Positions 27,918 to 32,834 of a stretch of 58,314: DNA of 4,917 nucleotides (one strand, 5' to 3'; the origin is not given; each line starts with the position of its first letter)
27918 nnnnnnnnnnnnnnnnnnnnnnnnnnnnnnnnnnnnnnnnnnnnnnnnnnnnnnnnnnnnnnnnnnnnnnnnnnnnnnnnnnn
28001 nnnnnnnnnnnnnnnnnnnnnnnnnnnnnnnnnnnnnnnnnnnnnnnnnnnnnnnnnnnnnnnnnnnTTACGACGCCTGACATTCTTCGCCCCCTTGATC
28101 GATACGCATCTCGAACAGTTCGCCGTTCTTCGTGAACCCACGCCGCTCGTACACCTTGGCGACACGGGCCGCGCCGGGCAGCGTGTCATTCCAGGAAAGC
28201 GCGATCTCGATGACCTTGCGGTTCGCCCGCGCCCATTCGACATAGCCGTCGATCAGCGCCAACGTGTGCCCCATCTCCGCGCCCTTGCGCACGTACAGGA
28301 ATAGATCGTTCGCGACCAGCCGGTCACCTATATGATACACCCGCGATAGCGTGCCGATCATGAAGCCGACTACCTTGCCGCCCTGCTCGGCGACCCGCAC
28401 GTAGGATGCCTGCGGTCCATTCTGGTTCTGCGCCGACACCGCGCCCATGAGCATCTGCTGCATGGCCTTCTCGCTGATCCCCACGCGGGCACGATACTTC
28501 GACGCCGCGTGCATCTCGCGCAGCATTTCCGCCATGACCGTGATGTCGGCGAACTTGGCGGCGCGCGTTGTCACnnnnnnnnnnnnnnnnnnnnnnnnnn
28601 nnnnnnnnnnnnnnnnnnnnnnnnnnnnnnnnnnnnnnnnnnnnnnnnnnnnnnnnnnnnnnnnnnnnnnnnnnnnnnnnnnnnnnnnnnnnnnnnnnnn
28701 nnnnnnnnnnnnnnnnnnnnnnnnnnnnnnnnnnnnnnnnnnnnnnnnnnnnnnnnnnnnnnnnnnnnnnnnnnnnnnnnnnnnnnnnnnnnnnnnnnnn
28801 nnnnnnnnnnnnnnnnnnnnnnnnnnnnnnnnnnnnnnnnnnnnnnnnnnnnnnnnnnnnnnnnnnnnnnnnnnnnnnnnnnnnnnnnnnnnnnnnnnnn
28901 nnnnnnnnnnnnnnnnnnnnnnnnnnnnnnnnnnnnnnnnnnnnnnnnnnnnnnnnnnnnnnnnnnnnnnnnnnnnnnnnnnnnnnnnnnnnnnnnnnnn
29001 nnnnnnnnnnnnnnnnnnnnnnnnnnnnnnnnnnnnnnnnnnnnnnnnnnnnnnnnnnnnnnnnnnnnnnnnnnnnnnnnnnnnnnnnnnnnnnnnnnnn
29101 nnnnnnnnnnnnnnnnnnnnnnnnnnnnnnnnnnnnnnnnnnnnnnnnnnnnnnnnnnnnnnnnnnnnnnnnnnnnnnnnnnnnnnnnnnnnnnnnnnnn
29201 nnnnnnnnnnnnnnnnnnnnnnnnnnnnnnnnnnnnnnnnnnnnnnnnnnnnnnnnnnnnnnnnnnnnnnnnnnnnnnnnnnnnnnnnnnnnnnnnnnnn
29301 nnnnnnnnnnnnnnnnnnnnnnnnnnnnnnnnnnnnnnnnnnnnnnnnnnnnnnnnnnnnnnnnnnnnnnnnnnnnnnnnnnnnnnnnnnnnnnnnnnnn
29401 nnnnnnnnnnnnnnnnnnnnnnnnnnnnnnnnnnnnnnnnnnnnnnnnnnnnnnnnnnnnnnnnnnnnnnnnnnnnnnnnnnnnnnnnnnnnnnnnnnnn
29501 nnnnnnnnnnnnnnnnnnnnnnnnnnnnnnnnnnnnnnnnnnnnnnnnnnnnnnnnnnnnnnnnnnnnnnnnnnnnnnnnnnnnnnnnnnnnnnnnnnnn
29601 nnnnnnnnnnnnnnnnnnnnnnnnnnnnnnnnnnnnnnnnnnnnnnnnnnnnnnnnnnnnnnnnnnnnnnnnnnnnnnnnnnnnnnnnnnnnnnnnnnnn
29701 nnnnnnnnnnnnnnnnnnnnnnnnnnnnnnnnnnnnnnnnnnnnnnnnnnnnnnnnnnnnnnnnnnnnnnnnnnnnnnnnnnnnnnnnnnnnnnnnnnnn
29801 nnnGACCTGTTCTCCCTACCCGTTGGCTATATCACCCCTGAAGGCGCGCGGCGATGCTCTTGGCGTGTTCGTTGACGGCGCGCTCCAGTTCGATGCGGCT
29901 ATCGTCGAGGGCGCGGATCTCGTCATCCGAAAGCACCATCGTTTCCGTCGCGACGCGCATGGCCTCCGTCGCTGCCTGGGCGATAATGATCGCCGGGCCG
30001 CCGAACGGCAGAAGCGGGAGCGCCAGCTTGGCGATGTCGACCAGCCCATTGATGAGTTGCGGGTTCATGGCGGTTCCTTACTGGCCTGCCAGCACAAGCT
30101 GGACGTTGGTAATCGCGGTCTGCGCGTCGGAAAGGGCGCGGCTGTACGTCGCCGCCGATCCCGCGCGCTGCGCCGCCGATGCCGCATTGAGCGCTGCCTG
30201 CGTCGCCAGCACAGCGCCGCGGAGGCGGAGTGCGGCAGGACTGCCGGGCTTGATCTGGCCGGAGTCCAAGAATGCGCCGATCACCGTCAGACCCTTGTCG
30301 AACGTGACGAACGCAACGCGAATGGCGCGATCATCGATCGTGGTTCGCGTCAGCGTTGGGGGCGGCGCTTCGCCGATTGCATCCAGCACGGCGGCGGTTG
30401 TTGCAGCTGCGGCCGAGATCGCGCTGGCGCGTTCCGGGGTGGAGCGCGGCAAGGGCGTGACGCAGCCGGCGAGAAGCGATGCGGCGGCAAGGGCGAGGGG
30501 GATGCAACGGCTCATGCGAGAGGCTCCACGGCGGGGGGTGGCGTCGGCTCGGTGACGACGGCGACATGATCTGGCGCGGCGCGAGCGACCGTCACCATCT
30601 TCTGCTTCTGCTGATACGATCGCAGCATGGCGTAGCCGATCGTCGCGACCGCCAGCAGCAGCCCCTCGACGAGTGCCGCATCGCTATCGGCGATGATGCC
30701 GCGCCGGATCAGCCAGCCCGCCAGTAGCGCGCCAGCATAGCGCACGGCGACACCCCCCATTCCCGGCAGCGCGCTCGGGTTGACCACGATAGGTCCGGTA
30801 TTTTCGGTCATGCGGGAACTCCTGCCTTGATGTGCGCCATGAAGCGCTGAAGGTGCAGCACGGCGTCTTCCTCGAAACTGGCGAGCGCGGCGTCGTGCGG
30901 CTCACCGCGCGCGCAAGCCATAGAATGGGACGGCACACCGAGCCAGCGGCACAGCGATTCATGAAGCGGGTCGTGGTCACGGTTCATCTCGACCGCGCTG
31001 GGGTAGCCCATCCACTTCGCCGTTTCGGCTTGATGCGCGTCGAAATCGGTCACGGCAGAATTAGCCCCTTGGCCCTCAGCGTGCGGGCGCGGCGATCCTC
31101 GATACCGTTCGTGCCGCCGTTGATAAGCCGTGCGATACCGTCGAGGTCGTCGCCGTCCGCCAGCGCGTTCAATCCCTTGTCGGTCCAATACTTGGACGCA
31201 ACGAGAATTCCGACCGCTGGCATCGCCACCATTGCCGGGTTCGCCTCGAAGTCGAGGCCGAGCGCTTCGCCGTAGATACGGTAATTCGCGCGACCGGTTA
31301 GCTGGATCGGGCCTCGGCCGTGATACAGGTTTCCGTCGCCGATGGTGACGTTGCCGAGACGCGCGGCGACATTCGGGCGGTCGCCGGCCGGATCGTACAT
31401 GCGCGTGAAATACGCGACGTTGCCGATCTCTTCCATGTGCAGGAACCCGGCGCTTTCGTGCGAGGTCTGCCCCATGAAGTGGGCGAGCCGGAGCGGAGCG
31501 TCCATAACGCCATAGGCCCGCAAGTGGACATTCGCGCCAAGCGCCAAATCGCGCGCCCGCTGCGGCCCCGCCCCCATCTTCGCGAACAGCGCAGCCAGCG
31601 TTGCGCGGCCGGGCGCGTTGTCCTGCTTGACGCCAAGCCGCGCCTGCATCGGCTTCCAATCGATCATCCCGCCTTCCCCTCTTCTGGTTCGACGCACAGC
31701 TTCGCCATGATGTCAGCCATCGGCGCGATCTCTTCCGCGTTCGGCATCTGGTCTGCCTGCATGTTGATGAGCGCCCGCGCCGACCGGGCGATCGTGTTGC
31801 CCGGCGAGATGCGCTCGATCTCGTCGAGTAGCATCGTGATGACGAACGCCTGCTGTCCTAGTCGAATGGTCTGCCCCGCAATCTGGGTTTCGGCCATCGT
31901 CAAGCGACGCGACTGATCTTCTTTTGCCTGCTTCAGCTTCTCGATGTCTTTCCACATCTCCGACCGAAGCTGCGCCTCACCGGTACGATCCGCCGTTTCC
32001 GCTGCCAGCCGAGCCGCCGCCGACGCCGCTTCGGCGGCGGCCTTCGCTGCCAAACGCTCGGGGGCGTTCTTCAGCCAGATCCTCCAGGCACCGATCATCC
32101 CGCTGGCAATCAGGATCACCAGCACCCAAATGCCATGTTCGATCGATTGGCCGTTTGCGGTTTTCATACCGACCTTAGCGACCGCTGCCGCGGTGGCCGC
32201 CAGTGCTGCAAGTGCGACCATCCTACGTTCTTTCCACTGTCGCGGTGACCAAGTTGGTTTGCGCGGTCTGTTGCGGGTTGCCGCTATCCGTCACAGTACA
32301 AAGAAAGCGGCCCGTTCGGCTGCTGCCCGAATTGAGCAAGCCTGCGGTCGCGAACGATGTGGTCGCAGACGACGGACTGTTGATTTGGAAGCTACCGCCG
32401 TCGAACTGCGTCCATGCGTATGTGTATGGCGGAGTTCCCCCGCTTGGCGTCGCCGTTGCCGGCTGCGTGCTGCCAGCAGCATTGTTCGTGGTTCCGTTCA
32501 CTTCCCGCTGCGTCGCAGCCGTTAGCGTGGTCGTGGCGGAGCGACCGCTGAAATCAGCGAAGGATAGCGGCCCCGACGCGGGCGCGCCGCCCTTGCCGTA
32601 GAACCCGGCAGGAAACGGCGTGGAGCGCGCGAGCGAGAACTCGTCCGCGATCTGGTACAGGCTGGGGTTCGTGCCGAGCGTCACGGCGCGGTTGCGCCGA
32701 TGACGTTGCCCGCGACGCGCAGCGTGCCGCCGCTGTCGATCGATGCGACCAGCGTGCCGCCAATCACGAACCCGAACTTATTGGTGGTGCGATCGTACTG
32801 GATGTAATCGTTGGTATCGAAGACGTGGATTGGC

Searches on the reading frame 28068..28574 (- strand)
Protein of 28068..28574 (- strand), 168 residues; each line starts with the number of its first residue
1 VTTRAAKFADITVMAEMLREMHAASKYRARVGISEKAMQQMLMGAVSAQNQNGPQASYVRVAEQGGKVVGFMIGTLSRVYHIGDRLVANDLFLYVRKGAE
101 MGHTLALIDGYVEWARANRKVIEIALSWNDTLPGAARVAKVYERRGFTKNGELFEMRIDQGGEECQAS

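Call 26: search_protein_families(library=phrogs, proteins=[window:28068-28574:-], max_evalue=0.001)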
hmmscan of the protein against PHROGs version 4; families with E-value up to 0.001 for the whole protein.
window:28068-28574:- (168 aa): 1 family
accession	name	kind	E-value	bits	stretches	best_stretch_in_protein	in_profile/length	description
phrog_1249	-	other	5.1e-18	66.4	1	1-159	8-158/180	acetyltransferase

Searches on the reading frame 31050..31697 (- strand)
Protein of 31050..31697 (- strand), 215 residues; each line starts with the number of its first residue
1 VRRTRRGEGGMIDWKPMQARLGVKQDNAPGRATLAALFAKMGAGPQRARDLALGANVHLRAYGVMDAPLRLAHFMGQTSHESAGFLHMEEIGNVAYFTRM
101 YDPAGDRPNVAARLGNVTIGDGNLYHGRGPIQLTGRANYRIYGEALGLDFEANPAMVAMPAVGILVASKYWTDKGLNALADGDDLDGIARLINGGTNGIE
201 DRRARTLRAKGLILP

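Call 26: search_protein_families(library=phrogs, proteins=[window:31050-31697:-], max_evalue=0.001)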
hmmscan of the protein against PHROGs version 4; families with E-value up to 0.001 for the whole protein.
window:31050-31697:- (215 aa): 9 families
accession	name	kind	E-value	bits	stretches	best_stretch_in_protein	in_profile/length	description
phrog_181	-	lysis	1.1e-45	157.8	1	41-210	341-527/769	endolysin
phrog_26317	-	unknown function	1.8e-30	106.3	1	102-212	6-116/119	-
phrog_9506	-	lysis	2.2e-29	104.2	1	61-212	33-192/330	endolysin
phrog_14712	-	moron, auxiliary metabolic gene and host takeover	4.5e-27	96.1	1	63-209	36-183/322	chitinase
phrog_34417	-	unknown function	3e-23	83.5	1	47-208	23-190/326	-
phrog_317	-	lysis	4.1e-17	63.5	1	31-212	192-358/492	endolysin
phrog_1519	-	lysis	2.3e-15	57.7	1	46-208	214-375/502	endolysin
phrog_3201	-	tail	1.8e-07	30.2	1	112-206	2101-2198/2408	tail fiber protein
phrog_29753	-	unknown function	5.1e-05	23.6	1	125-166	277-318/374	-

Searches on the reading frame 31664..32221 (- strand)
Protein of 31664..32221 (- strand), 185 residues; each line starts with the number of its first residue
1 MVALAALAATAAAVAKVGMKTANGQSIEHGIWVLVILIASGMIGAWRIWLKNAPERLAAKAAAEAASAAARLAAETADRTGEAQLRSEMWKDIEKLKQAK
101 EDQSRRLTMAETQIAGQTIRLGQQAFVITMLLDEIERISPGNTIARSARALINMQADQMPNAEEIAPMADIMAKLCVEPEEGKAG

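Call 26: search_protein_families(library=phrogs, proteins=[window:31664-32221:-], max_evalue=0.001)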
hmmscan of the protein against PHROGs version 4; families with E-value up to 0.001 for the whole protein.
window:31664-32221:- (185 aa): 1 family
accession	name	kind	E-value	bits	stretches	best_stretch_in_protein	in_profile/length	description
phrog_13790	-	DNA, RNA and nucleotide metabolism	8.7e-05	23.6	1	35-105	10-79/145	DNA ligase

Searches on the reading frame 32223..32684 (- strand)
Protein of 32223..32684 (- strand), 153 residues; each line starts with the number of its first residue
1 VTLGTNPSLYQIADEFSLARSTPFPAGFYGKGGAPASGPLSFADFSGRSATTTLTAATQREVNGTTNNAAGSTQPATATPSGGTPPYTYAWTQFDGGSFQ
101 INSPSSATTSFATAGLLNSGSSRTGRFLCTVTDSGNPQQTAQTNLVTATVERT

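Call 26: search_protein_families(library=phrogs, proteins=[window:32223-32684:-], max_evalue=0.001)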
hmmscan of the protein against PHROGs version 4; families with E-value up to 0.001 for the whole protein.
window:32223-32684:- (153 aa): 2 families
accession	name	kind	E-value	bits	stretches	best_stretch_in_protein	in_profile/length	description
phrog_2973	-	head and packaging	7.3e-06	26.6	1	50-148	104-192/310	Hoc-like head decoration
phrog_38766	-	head and packaging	0.00042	20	1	51-149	217-315/478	virion structural protein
